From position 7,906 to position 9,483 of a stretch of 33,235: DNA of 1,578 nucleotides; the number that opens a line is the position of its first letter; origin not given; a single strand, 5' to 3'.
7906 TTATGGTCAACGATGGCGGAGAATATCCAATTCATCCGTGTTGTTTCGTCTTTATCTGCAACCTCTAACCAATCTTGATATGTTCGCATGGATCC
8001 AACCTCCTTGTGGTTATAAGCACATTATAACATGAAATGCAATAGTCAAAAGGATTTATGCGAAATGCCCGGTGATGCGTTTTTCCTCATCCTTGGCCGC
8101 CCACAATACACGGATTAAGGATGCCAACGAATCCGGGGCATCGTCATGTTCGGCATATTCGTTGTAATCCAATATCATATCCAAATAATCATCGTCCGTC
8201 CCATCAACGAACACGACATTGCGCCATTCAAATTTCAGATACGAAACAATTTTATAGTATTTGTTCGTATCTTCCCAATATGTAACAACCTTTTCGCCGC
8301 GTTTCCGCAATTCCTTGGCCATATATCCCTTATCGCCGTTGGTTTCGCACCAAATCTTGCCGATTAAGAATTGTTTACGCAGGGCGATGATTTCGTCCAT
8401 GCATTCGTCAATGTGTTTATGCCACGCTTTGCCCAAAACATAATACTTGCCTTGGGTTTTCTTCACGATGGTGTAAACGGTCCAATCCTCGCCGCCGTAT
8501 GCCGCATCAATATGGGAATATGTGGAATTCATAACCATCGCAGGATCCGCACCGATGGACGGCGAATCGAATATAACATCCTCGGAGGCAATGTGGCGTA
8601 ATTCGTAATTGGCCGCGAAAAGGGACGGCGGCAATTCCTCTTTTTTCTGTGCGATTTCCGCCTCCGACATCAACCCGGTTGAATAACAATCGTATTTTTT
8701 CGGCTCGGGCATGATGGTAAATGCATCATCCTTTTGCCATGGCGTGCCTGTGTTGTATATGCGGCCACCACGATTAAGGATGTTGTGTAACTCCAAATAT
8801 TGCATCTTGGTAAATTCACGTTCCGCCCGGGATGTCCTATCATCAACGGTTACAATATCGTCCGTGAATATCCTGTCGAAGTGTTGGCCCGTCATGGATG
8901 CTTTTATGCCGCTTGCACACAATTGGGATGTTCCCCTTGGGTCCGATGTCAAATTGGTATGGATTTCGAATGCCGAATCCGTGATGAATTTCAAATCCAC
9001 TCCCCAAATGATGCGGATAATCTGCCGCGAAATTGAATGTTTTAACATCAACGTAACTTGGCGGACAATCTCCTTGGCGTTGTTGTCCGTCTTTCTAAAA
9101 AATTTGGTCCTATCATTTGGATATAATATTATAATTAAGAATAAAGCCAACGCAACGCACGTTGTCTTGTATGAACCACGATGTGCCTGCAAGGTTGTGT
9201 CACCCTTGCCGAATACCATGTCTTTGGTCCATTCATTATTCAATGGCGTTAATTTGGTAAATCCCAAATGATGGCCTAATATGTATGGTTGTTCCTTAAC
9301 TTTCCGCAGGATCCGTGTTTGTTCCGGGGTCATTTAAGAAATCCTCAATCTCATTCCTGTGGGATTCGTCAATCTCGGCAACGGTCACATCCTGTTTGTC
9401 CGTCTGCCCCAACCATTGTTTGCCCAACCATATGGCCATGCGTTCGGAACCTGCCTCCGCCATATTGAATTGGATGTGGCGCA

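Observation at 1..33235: GATC exists almost only as GGATCC, and GGATCC is about 8-10 fold over-represented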

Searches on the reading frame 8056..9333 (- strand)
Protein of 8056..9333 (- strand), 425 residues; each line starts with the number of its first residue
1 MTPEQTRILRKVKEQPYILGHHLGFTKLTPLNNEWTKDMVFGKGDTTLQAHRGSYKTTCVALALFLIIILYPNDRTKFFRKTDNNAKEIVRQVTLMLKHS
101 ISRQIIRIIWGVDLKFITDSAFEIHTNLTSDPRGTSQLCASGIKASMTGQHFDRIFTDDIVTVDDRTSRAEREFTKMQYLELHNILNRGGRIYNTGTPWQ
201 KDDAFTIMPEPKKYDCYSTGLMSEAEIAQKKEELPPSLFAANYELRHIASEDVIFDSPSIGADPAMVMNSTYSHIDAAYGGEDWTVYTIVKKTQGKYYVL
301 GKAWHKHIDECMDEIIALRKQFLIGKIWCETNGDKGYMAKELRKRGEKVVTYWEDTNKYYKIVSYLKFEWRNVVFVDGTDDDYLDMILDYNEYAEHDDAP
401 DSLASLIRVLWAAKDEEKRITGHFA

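Call 8: search_protein_families(library=phrogs, proteins=[window:8056-9333:-])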
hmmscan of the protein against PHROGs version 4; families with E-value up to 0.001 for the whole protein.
window:8056-9333:- (425 aa): 3 families
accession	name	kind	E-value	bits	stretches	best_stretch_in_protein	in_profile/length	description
phrog_38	-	head and packaging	3.2e-57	195.7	1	21-410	283-703/760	terminase large subunit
phrog_5573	-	head and packaging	5.7e-18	66.2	1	224-412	34-236/250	terminase large subunit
phrog_17672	-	head and packaging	6.5e-13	49.4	1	28-209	50-228/395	terminase large subunit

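Call 9: search_protein_families(library=pfam, proteins=[window:8056-9333:-])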
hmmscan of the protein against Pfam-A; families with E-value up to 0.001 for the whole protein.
window:8056-9333:- (425 aa): 1 family
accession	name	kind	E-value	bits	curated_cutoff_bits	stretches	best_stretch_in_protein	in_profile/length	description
PF22530.2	Terminase-T7_RNaseH-like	-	3.1e-05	24.7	27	1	275-366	1-99/108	Terminase Bacteriophage T7, Ribonuclease H-like domain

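Call 10: search_dna_similar(query=window:8056-9333:-, collection=phages, mode=protein, max_rows=25)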
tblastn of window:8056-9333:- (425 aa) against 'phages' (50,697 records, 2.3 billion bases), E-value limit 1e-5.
Records with a match: 247; places in all: 247; records where one place covers at least 80% of the query: 25.
Best place of each record, by identity: <60% 247.
By first word of the organism name: Acinetobacter 161; Vibrio 21; Lactococcus 12; Enterococcus 9; Klebsiella 9; Pseudomonas 5; Marinomonas 5; Leptospira 4; Aeromonas 4; Caulobacter 3; and 8 more.
By host as written in the record: Acinetobacter baumannii 57; - 27; Lactococcus lactis 10; Acinetobacter pittii 8; Enterococcus faecalis 7; Acinetobacter baumannii 1137 6; Acinetobacter baumannii 28 5; Leptospira biflexa Patoc 1 4; and 91 more.
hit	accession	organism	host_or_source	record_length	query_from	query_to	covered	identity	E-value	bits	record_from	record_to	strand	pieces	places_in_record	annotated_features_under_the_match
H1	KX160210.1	Lactococcus phage 62502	Lactococcus lactis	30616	12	408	93%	49.9%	3e-126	407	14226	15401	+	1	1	terminase large subunit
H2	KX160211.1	Lactococcus phage 62503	Lactococcus lactis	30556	12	408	93%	49.9%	7e-126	407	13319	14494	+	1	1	terminase large subunit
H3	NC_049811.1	Lactococcus phage 62503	Lactococcus lactis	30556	12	408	93%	49.9%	7e-126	407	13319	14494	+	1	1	terminase large subunit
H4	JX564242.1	Lactococcus phage Q33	Lactococcus lactis P335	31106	12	408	93%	49.9%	7e-126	407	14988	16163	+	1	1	terminase large subunit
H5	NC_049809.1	Lactococcus phage Q33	Lactococcus lactis P335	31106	12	408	93%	49.9%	7e-126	407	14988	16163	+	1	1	terminase large subunit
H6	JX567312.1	Lactococcus phage BM13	Lactococcus lactis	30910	12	408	93%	49.9%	9e-126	406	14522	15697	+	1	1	terminase large subunit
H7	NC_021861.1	Lactococcus phage BM13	Lactococcus lactis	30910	12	408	93%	49.9%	9e-126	406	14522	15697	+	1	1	terminase large subunit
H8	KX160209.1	Lactococcus phage 58502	Lactococcus lactis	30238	12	408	93%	49.9%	1e-125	406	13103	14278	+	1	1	terminase large subunit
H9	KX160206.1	Lactococcus phage 50902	Lactococcus lactis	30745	12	408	93%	49.9%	1e-125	406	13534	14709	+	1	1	terminase large subunit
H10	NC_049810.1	Lactococcus phage 50902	Lactococcus lactis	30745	12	408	93%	49.9%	1e-125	406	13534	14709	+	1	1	terminase large subunit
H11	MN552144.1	Lactococcus phage P1045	Lactococcus lactis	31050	12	408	93%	49.9%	1e-125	406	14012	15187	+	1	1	hypothetical protein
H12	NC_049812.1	Lactococcus phage P1045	Lactococcus lactis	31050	12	408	93%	49.9%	1e-125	406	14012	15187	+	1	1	hypothetical protein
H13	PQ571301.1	Enterococcus phage EH-TP1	Enterococcus hirae BBCO_MU_1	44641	1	410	96%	47.7%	6e-129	415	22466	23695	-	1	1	terminase large subunit | terminase small subunit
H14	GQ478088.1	Enterococcus phage phiFL4A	Enterococcus faecalis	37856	1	408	96%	47.9%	9e-126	406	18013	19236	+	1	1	gp31: terminase large subunit | gp30: terminase small subunit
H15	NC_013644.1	Enterococcus phage phiFL4A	Enterococcus faecalis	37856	1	408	96%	47.9%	9e-126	406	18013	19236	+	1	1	gp31: terminase large subunit | gp30: terminase small subunit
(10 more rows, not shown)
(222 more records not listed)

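Call 11: find_related_loci(query=window:8056-9333:-, collection=viral_contigs, flank=10000)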
Query window:8056-9333:- (425 aa) in viral_contigs; peptide patterns used: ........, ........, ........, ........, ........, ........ (x = any residue, [..] = any of these).
17 stretches matched a pattern; 4 encode a relative of the query (tblastn E <= 1e-3); 4 distinct loci.
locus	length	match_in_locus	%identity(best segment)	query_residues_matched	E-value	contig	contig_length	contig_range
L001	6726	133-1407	99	1-425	0e+0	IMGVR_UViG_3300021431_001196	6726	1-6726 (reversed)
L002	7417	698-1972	99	1-425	0e+0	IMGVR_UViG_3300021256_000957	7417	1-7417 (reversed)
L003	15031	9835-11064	58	12-421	4e-159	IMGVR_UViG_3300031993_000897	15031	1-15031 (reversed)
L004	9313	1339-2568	58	12-421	4e-159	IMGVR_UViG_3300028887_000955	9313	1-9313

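Call 16: find_encoding_contigs(protein=window:8056-9333:-, flank=10000, max_places=10)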
Protein window:8056-9333:- (425 aa): 3 contigs read that carry it; 2 places shown.
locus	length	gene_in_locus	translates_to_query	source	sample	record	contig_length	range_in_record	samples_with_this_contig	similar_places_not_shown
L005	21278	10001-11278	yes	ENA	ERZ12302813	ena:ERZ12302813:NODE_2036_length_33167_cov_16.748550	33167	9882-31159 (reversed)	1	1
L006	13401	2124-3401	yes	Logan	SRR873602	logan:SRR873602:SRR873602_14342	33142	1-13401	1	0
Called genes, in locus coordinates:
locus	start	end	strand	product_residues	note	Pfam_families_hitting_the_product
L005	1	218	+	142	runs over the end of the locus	-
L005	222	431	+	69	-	-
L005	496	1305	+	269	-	-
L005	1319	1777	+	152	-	-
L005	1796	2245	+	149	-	-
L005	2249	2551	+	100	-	-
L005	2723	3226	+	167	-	PF05565:Sipho_Gp157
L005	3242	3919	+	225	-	PF27148:Slr1353_N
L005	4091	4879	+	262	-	-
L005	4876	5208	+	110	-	PF11417:G39P_N (weak)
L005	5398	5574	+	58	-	-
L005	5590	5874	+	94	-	-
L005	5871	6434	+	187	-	PF07486:Hydrolase_2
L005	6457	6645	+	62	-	-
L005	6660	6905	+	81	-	PF14090:HTH_39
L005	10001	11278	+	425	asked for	PF22530:Terminase-T7_RNaseH-like (faint)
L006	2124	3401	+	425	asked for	PF22530:Terminase-T7_RNaseH-like (faint)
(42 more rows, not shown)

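Call 17: find_homologous_proteins(query=window:8056-9333:-, max_evalue=1e-40)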
Query window:8056-9333:- (425 aa): 7996 proteins with E <= 1e-40 among 8000 candidates; the best 120 are listed.
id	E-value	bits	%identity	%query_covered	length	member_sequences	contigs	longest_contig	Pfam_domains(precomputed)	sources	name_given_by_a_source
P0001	1.9e-293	991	100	100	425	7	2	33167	PF22530.3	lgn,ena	-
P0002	3.9e-249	845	83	100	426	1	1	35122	-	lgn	-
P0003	6.5e-241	818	81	100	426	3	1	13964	PF22530.3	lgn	-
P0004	2.0e-220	750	75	100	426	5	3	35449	PF22530.3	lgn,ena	-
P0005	7.8e-216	735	73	100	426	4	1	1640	-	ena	-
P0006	2.6e-215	733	76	96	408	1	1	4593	-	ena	-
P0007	2.2e-214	730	73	100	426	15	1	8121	PF22530.3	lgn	-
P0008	2.5e-214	730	71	99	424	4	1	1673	-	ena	-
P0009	6.5e-213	726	71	100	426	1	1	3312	-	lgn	-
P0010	1.3e-210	718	71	99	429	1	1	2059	-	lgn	-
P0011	2.2e-209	714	72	99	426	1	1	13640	-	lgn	-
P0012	2.4e-206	704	70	99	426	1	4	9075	PF22530.3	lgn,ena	-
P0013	4.2e-206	703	70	100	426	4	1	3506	-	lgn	-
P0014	8.6e-205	699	70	100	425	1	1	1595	-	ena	-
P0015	3.0e-203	694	69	100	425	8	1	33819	-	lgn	-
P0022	8.7e-197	672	67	100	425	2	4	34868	-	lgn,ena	-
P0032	7.7e-191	653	66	99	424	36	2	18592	-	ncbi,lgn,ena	-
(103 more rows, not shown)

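Call 18: find_encoding_contigs(protein=P0002, flank=10000, max_places=2)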
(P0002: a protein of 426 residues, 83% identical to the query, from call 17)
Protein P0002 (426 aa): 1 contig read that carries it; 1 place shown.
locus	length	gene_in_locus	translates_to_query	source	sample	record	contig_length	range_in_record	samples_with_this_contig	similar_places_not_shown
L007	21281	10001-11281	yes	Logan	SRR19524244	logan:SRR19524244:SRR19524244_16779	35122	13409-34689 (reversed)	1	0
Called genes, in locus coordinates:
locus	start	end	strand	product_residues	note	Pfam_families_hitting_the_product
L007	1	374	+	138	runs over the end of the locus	-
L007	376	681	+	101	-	-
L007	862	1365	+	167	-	PF05565:Sipho_Gp157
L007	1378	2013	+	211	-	PF27148:Slr1353_N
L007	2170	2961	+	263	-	-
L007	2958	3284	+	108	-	-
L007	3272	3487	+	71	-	-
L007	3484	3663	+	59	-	-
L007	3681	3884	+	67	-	-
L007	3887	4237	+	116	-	-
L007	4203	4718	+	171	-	PF07486:Hydrolase_2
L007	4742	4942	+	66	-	-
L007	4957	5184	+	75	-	PF14090:HTH_39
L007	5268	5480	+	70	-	-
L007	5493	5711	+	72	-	-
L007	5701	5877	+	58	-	-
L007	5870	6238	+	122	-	-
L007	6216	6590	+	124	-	-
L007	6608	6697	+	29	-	-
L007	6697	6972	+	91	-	-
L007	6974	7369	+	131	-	PF06356:DUF1064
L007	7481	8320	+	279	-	PF04055:Radical_SAM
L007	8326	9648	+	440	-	PF01555:N6_N4_Mtase (weak)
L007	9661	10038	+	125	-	-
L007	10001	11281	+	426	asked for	-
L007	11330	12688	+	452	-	PF05133:SPP1_portal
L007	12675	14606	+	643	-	PF04233:Phage_Mu_F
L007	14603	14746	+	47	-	-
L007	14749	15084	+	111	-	PF04883:HK97-gp10_like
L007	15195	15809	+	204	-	PF06810:Phage_scaffold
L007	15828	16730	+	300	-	-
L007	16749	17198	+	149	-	-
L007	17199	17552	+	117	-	-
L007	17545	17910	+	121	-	-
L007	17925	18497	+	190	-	-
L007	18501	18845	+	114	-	-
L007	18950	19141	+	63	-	-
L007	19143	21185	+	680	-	-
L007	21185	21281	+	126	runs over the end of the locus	-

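Call 19: find_encoding_contigs(protein=P0004, flank=10000, max_places=3)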
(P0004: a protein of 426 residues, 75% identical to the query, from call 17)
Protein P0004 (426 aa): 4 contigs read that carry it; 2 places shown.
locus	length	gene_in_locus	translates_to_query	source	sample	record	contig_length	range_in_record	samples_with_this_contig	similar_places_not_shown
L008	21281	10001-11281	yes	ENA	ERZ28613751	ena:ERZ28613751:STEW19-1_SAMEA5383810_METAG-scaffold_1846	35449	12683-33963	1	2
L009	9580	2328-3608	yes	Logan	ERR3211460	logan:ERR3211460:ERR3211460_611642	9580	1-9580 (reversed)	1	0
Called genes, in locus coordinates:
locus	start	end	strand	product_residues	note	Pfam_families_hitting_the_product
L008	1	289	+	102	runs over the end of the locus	-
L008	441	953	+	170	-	PF05565:Sipho_Gp157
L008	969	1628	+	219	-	PF27148:Slr1353_N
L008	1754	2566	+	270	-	-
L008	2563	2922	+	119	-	-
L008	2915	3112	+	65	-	-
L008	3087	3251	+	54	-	-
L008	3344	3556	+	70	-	-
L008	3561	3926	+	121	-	-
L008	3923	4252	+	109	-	-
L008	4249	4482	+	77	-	PF13560:HTH_31 (weak), PF01381:HTH_3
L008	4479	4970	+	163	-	PF07486:Hydrolase_2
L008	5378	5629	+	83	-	PF14090:HTH_39 (weak)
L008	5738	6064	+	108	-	-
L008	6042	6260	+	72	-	PF01381:HTH_3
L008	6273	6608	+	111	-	-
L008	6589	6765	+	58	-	-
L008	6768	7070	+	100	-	-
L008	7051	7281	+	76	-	PF01381:HTH_3, PF12844:HTH_19, PF13560:HTH_31 (weak)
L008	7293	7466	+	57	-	-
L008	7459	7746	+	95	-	-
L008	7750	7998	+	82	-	-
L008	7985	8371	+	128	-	-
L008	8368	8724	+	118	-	-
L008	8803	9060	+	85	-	-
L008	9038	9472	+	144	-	PF06356:DUF1064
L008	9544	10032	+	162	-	-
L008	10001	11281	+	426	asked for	PF22530:Terminase-T7_RNaseH-like (weak)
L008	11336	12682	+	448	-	PF05133:SPP1_portal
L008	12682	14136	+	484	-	PF04233:Phage_Mu_F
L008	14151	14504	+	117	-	PF04883:HK97-gp10_like (weak)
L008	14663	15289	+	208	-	PF06810:Phage_scaffold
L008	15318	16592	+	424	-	-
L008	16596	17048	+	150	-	-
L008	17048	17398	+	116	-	-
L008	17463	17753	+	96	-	-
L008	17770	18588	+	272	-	PF02368:Big_2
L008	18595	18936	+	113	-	-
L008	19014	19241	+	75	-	-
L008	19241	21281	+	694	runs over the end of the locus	-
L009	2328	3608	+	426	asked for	PF22530:Terminase-T7_RNaseH-like (weak)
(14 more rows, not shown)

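Call 20: find_encoding_contigs(protein=P0032, flank=10000, max_places=3)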
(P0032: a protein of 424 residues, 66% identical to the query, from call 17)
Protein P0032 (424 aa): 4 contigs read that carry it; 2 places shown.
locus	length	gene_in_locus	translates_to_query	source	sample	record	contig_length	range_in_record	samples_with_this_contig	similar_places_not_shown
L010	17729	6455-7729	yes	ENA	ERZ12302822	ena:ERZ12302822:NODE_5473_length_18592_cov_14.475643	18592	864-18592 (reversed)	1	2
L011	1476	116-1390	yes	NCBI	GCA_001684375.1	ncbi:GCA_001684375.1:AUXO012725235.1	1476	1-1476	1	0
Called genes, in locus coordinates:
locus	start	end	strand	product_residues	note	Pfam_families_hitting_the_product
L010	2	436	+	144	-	?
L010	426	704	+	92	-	-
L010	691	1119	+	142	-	PF24746:DUF7694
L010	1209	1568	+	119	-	-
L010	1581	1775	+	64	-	-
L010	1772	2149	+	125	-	PF05866:RusA (weak)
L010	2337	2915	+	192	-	PF02195:ParB_N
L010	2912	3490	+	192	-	-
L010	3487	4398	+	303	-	PF18724:ADDT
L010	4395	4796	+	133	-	PF00583:Acetyltransf_1, PF13673:Acetyltransf_10 (weak), PF13508:Acetyltransf_7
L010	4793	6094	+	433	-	-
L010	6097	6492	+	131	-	-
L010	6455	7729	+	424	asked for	-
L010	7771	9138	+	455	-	PF05133:SPP1_portal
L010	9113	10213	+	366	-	PF04233:Phage_Mu_F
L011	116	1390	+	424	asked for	-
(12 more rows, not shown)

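Call 24: find_related_loci(query=window:8056-9333:-, collection=genome_contigs, flank=10000)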
Query window:8056-9333:- (425 aa) in genome_contigs; peptide patterns used: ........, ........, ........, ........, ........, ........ (x = any residue, [..] = any of these).
108 stretches matched a pattern, but none encodes a relative of the query by tblastn (E <= 1e-3).

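Call 26: find_related_loci(query=A1, collection=genome_contigs, flank=10000)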
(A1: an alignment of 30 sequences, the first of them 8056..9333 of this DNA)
Query A1 (425 aa) in genome_contigs; peptide patterns used: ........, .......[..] (x = any residue, [..] = any of these).
353 stretches matched a pattern; 278 encode a relative of the query (tblastn E <= 1e-3); the best 80 are kept; 80 distinct loci.
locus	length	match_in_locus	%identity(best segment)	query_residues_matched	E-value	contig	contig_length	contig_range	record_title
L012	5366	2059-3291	66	9-419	0e+0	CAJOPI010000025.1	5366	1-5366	uncultured Lachnospiraceae bacterium isolate Rumen_Coassembly_mag_2069 genome assembly, contig: k87_1172591, whole genom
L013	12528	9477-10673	63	16-415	5e-174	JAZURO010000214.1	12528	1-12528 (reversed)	MAG: Eubacteriales bacterium isolate T1900044851_TS20190317.MAGScoT_cleanbin_000019 SGB_3023_k141_1560637, whole genome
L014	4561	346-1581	62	1-415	1e-178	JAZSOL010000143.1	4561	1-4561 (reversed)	MAG: Clostridia bacterium isolate T1900044549_TS20190015.MAGScoT_cleanbin_000025 SGB_187_k141_3949425, whole genome shot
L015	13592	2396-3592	62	16-415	4e-173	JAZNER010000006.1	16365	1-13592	MAG: Eubacteriales bacterium isolate T1900044719_TS20190185.MAGScoT_cleanbin_000016 SGB_1897_k141_1562856, whole genome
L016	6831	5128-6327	62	15-415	5e-174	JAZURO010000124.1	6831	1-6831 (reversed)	MAG: Eubacteriales bacterium isolate T1900044851_TS20190317.MAGScoT_cleanbin_000019 SGB_3023_k141_518297, whole genome s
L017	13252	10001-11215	61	14-419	4e-173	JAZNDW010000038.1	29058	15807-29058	MAG: Eubacteriales bacterium isolate T1900044725_TS20190191.MAGScoT_cleanbin_000012 SGB_1932_k141_2903494, whole genome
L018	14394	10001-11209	62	12-415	6e-173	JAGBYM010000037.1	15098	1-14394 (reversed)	MAG: Clostridia bacterium isolate RGIG9562 Yak_Colon-3__c278177, whole genome shotgun sequence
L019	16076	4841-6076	62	1-415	3e-172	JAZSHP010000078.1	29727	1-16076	MAG: Candidatus Fimenecus sp. isolate T1900044574_TS20190040.MAGScoT_cleanbin_000058 SGB_480_k141_240153, whole genome s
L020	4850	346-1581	62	1-415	8e-177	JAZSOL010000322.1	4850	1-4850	MAG: Clostridia bacterium isolate T1900044549_TS20190015.MAGScoT_cleanbin_000025 SGB_187_k141_3838847, whole genome shot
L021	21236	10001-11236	62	1-415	1e-172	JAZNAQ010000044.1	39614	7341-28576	MAG: Eubacteriales bacterium isolate T1900044746_TS20190212.MAGScoT_cleanbin_000012 SGB_2120_k141_28873, whole genome sh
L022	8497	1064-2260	63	16-415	5e-172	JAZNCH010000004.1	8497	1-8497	MAG: Eubacteriales bacterium isolate T1900044736_TS20190202.MAGScoT_cleanbin_000005 SGB_2022_k141_1381238, whole genome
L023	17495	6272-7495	62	16-424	1e-171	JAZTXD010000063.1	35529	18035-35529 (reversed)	MAG: Candidatus Flemingiibacterium sp. isolate T1900045331_YK20190020.MAGScoT_cleanbin_000017 SGB_6526_k141_2720879, who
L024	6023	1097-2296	61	15-415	3e-173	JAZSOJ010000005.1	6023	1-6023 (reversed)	MAG: Clostridia bacterium isolate T1900044549_TS20190015.MAGScoT_cleanbin_000029 SGB_189_k141_1451831, whole genome shot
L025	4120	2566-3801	61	1-415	2e-176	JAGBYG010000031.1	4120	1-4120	MAG: Clostridia bacterium isolate RGIG9556 Yak_Colon-3__c132512, whole genome shotgun sequence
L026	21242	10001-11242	61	1-417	1e-169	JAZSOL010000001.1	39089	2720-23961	MAG: Clostridia bacterium isolate T1900044549_TS20190015.MAGScoT_cleanbin_000025 SGB_187_k141_4169069, whole genome shot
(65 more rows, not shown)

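Call 29: find_encoding_contigs(protein=P0015, flank=10000, max_places=1)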
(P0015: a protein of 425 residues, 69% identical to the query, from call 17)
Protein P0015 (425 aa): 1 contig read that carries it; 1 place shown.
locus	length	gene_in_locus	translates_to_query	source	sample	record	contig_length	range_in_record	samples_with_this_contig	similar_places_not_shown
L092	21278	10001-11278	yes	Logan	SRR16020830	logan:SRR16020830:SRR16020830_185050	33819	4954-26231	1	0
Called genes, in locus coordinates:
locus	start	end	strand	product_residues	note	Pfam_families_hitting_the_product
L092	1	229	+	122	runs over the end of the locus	-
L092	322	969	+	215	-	PF06378:SSAP_Sak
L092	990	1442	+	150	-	PF24692:DUF7659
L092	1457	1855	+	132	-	-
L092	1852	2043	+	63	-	-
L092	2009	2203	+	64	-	-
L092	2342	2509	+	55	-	-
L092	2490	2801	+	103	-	-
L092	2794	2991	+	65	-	-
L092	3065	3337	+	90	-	-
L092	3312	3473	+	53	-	-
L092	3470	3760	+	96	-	-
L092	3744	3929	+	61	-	-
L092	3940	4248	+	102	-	-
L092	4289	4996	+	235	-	PF00145:DNA_methylase (faint)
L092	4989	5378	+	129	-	-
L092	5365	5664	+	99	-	-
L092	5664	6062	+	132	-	PF05866:RusA (weak)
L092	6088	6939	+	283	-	PF04055:Radical_SAM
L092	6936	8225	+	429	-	PF02195:ParB_N (weak), PF01555:N6_N4_Mtase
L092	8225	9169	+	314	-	PF01171:ATP_bind_3 (weak)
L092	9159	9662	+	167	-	-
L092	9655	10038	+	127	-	-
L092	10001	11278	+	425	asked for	-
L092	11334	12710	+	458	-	PF05133:SPP1_portal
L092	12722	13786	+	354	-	PF04233:Phage_Mu_F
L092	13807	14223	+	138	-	PF04883:HK97-gp10_like (weak)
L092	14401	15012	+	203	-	PF06810:Phage_scaffold, PF14747:DUF4473 (weak)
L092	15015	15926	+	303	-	-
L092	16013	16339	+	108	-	-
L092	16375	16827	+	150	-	-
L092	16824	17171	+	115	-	-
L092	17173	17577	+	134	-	-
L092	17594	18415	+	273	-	PF02368:Big_2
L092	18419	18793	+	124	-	-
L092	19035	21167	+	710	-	-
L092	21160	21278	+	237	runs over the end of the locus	-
